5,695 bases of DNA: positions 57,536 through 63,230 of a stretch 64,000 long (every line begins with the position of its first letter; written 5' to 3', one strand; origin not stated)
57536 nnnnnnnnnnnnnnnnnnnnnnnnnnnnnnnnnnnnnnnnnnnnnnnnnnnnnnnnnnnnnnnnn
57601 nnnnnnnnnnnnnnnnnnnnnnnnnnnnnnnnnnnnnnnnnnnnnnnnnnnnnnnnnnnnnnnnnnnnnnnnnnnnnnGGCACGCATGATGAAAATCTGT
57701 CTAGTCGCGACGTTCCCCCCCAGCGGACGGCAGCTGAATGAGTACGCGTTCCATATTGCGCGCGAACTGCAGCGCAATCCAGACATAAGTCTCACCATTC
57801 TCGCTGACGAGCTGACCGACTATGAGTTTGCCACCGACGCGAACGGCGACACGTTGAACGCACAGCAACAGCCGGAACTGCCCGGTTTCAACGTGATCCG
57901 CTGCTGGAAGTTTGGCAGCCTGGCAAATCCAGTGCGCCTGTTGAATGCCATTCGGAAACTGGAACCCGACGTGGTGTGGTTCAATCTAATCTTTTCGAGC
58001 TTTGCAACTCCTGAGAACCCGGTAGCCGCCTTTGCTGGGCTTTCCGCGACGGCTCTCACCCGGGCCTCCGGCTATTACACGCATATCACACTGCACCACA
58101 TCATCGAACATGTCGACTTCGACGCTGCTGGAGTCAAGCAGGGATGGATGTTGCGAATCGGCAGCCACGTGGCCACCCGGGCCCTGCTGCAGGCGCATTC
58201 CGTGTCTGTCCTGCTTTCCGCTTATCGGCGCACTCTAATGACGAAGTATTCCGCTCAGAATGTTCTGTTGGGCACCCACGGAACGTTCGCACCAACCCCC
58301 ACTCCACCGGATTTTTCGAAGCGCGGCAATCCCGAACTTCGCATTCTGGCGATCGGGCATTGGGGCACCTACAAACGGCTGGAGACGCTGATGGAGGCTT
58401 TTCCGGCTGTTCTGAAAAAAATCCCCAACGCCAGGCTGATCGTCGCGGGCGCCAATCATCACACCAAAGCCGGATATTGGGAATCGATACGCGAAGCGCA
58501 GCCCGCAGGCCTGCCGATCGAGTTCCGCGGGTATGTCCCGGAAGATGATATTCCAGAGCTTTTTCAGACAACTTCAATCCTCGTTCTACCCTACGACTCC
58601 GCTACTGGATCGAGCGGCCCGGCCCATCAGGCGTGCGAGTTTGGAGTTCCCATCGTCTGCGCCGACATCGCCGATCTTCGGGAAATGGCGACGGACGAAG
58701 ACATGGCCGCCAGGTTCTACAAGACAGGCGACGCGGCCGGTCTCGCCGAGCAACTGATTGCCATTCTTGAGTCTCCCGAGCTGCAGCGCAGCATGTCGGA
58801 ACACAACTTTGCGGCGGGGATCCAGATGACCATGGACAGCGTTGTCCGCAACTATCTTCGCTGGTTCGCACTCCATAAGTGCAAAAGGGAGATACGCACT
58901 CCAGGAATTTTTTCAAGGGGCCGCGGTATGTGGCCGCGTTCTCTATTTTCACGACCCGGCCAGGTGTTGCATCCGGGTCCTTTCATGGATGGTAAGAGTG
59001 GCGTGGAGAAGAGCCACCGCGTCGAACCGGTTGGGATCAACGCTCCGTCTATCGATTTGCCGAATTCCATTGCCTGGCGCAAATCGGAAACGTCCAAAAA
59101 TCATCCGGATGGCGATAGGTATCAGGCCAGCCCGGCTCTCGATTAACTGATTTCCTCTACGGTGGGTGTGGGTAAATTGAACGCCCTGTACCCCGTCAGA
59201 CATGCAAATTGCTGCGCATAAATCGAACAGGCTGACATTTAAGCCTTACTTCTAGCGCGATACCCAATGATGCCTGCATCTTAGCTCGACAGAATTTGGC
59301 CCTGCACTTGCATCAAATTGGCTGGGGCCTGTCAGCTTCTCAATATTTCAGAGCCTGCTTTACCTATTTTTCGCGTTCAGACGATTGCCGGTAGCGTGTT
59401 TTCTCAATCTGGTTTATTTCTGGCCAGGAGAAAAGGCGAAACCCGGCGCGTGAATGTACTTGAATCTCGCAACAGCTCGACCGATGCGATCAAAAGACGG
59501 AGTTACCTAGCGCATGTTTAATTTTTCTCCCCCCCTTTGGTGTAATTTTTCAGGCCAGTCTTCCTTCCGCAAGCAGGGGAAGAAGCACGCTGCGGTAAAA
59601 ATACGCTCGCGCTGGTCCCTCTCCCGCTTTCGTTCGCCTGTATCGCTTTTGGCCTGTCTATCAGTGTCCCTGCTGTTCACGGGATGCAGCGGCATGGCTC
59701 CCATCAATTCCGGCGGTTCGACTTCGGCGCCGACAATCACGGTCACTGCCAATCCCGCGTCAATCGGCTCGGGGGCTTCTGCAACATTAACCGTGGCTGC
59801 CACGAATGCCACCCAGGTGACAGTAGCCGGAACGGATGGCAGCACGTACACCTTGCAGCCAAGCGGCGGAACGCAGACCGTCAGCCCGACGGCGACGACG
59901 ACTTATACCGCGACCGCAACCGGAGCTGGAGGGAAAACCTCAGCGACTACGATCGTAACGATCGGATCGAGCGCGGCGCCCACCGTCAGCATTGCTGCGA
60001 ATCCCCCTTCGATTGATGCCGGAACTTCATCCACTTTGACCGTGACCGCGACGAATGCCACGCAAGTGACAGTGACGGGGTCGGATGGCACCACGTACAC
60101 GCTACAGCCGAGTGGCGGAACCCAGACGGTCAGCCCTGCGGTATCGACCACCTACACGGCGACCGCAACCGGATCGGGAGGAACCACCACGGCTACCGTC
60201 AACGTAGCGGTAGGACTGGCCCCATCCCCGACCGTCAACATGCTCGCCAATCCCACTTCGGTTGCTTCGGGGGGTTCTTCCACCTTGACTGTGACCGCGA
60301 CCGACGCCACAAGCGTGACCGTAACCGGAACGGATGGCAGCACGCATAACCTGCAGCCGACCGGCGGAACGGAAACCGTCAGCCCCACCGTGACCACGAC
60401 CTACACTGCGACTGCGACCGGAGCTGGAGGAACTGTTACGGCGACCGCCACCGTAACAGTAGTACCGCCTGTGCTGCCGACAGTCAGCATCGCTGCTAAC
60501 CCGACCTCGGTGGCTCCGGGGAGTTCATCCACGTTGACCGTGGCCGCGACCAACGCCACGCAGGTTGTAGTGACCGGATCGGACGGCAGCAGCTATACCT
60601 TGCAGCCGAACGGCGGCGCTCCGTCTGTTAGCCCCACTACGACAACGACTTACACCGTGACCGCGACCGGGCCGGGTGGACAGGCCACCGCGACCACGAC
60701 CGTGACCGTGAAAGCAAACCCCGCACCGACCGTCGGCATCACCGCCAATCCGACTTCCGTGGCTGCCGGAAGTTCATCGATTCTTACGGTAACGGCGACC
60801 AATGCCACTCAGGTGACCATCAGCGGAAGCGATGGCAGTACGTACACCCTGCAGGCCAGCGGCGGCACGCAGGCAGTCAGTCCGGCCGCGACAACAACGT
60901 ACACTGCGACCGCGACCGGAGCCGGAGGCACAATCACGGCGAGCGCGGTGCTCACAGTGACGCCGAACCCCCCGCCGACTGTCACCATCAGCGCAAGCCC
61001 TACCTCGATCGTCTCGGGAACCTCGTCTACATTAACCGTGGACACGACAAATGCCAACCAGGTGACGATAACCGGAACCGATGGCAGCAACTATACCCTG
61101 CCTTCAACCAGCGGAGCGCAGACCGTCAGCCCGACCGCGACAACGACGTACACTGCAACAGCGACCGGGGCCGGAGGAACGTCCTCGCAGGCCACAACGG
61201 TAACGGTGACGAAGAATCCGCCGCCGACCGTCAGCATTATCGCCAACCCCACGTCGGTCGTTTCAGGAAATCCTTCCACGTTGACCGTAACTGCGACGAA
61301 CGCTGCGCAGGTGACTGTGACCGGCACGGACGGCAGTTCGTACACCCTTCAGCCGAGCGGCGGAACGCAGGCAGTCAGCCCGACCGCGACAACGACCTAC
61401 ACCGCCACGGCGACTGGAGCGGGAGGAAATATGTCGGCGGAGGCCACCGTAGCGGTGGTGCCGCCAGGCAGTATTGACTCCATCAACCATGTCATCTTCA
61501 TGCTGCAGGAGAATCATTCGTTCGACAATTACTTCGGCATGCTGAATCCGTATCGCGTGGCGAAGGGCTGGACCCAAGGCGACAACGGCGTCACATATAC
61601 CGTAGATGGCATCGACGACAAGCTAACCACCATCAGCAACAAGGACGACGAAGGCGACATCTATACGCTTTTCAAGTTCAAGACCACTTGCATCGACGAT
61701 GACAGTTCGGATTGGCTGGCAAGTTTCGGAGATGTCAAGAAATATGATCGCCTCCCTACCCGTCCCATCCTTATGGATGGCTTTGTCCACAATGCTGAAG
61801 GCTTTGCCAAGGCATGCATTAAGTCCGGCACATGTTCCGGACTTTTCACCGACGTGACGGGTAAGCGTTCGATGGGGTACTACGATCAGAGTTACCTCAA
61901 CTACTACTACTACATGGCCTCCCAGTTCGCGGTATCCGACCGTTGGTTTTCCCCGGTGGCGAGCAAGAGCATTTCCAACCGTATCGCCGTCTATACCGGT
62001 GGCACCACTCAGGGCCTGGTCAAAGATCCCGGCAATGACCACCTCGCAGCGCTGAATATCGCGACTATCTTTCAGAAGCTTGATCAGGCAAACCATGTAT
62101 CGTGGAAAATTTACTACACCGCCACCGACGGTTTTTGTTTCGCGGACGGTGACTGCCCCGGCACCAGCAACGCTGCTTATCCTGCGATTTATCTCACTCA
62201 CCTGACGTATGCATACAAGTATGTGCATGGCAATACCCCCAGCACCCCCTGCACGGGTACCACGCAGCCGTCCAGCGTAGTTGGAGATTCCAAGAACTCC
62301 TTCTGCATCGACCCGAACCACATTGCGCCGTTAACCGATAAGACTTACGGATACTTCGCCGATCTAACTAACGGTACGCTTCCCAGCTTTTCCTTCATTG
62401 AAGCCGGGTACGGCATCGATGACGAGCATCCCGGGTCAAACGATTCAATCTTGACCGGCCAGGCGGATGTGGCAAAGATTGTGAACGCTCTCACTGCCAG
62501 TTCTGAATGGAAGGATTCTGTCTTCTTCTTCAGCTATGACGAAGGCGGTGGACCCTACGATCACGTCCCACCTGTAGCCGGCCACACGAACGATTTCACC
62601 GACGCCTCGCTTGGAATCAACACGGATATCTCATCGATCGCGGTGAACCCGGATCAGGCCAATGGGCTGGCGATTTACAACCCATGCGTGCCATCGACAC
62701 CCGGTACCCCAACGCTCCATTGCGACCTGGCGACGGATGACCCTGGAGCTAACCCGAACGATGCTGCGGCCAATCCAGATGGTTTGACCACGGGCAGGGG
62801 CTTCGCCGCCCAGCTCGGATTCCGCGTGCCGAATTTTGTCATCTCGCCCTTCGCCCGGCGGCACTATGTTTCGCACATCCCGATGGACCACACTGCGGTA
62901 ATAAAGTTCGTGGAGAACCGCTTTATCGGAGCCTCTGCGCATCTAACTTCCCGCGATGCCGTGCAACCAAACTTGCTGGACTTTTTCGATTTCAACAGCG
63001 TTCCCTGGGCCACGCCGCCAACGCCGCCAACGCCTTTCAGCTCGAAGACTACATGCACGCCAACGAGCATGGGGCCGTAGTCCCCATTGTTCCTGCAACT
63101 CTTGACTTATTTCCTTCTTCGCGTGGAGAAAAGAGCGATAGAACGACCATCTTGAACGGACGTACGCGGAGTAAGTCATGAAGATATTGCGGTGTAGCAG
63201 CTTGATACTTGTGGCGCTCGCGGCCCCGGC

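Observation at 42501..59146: Non-canonical envelope-polysaccharide/glycosylation locus with Pel-like logic but a different parts list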

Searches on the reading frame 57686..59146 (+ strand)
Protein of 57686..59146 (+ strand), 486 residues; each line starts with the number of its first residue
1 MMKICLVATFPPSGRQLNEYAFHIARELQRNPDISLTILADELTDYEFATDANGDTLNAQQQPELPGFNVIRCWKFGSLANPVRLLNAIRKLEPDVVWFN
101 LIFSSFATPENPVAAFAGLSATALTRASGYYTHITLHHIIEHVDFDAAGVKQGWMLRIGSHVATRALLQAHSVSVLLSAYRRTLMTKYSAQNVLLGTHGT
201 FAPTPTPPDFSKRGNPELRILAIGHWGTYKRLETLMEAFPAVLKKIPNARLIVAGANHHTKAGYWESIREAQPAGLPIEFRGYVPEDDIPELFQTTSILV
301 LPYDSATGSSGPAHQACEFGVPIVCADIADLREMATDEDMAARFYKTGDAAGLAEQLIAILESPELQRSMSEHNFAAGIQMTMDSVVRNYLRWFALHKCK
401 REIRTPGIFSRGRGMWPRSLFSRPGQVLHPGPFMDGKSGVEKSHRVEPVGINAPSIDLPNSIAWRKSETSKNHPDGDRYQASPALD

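Call 4: search_protein_families(library=pfam, proteins=[window:57686-59146:+], max_evalue=0.01)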
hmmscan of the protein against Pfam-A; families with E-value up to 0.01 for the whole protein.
window:57686-59146:+ (486 aa): 3 families
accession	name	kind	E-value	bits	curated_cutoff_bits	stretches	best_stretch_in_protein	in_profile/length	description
PF13692.12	Glyco_trans_1_4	-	2.5e-18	67.1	27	1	219-362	3-141/142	Glycosyl transferases group 1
PF00534.26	Glycos_transf_1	-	8.4e-18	64.9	26.4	1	217-373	15-168/172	Glycosyl transferases group 1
PF13524.12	Glyco_trans_1_2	-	0.00032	21.1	25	1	243-373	9-124/144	Glycosyl transferase-like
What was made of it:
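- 57686..59146 (+): GT4 (GT-B fold) cytoplasmic glycosyltransferase, 486 aa, with no TM segment. Its ATG lies 7 nt after the TPR stop codon. Pfam Glycos_transf_1 and Glyco_trans_1_4 (call 4).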

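Call 7: search_protein_families(library=ncbifam, proteins=[window:57686-59146:+], max_evalue=0.01)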
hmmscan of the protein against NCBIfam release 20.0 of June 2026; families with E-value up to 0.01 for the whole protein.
window:57686-59146:+ (486 aa): 6 families
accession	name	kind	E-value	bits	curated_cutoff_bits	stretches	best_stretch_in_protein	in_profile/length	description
TIGR04157.1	glyco_rSAM_CFB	subfamily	7.6e-09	35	400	1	220-373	230-384/406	TIGR04157 family glycosyltransferase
NF041876.1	EPS_EpsE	equivalog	2e-08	33.9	400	1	211-373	208-371/389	exopolysaccharide biosynthesis GT4 family glycosyltransferase EpsE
TIGR04063.1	stp3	hypoth_equivalog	1e-07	31.2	442.05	1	222-370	218-367/397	TIGR04063 family PEP-CTERM/XrtA system glycosyltransferase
TIGR03088.1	stp2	hypoth_equivalog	2.2e-07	30.3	409.05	1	200-394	173-370/374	TIGR03088 family PEP-CTERM/XrtA system glycosyltransferase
TIGR04047.1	MSMEG_0565_glyc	hypoth_equivalog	3.9e-07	29.5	259.85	1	220-370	196-348/373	MSMEG_0565 family glycosyltransferase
NF038229.1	Glyco4_Geo_Pelo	equivalog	0.0014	17.7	400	1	233-375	177-313/338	GPMC system family 4 glycosyltransferase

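Call 46: search_solved_structures(query=window:57686-59146:+, max_evalue=0.01)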
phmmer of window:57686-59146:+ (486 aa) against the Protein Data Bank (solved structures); distinct sequences matched with E-value up to 0.01: 4.
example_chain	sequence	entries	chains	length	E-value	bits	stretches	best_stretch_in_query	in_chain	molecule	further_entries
4n9w_A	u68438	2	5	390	0.00072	21.5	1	200-368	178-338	GDP-mannose-dependent alpha-(1-2)-phosphatidylinositol mannosyltransferase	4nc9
2gej_A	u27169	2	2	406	0.00078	21.4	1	200-368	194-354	PHOSPHATIDYLINOSITOL MANNOSYLTRANSFERASE (PimA)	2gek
2jjm_A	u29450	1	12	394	0.0016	20.3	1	220-375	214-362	GLYCOSYL TRANSFERASE, GROUP 1 FAMILY PROTEIN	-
3mbo_A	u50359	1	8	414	0.0018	20.2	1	220-375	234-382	Glycosyltransferase, group 1 family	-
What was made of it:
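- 57686..59146 (+): The best PDB relatives are PimA mannosyltransferases, E 7e-4 (call 46).
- The best PDB relatives of the GT4 are PimA (call 46).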

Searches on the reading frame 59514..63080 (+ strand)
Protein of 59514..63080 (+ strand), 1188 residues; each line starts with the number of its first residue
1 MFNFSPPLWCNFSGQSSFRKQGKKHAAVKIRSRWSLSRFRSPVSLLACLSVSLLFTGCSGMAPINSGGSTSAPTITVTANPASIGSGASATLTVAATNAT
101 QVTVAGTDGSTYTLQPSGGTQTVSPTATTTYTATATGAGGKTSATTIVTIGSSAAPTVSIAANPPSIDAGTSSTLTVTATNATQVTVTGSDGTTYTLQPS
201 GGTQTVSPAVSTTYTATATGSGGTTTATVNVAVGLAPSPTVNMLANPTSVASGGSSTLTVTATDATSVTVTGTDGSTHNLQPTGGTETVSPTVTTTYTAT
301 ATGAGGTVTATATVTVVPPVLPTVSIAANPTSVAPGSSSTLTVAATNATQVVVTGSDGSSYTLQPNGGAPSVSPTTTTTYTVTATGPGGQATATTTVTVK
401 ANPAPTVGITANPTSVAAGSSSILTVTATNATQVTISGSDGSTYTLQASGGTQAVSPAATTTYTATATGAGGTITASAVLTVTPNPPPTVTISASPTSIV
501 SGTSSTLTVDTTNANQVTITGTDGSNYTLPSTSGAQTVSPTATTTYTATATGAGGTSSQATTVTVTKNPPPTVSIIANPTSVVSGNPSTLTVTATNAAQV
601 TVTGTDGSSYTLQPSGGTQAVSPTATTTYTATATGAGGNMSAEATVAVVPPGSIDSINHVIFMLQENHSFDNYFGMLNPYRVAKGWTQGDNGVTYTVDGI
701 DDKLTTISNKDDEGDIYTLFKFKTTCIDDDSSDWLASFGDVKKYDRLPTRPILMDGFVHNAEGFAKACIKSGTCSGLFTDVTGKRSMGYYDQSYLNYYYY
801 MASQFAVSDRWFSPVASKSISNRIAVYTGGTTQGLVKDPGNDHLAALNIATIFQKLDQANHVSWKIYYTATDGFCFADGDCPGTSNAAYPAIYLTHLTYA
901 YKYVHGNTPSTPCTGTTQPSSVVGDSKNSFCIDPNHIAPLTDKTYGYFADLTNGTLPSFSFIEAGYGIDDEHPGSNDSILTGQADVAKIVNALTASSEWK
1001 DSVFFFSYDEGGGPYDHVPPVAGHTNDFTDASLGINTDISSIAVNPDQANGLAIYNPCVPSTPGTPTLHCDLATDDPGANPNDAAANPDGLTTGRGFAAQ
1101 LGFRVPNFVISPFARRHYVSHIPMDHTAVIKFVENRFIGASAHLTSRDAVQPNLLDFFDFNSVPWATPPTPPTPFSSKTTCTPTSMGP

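Call 4: search_protein_families(library=pfam, proteins=[window:59514-63080:+], max_evalue=0.01)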
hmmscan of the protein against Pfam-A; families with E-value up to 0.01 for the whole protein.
window:59514-63080:+ (1188 aa): 1 family
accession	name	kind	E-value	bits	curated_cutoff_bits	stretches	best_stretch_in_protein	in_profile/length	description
PF04185.19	Phosphoesterase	-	1.8e-55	189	23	1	657-1137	1-353/356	Phosphoesterase family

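Call 7: search_protein_families(library=ncbifam, proteins=[window:59514-63080:+], max_evalue=0.01)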
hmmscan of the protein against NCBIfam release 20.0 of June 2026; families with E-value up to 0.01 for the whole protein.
window:59514-63080:+ (1188 aa): 3 families
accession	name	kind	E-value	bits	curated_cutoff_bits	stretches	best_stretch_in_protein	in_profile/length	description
TIGR03396.1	PC_PLC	equivalog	1.4e-45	155.9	580.25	1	640-1162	27-449/688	phosphocholine-specific phospholipase C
TIGR03397.1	acid_phos_Burk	subfamily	5.8e-18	65.3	362.75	2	838-1023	253-409/483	acid phosphatase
NF047433.1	Lepto_7_Nterm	domain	6.1e-07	29.1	43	0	171-198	24-51/63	LA_0442/LA_0875 N-terminal domain-containing protein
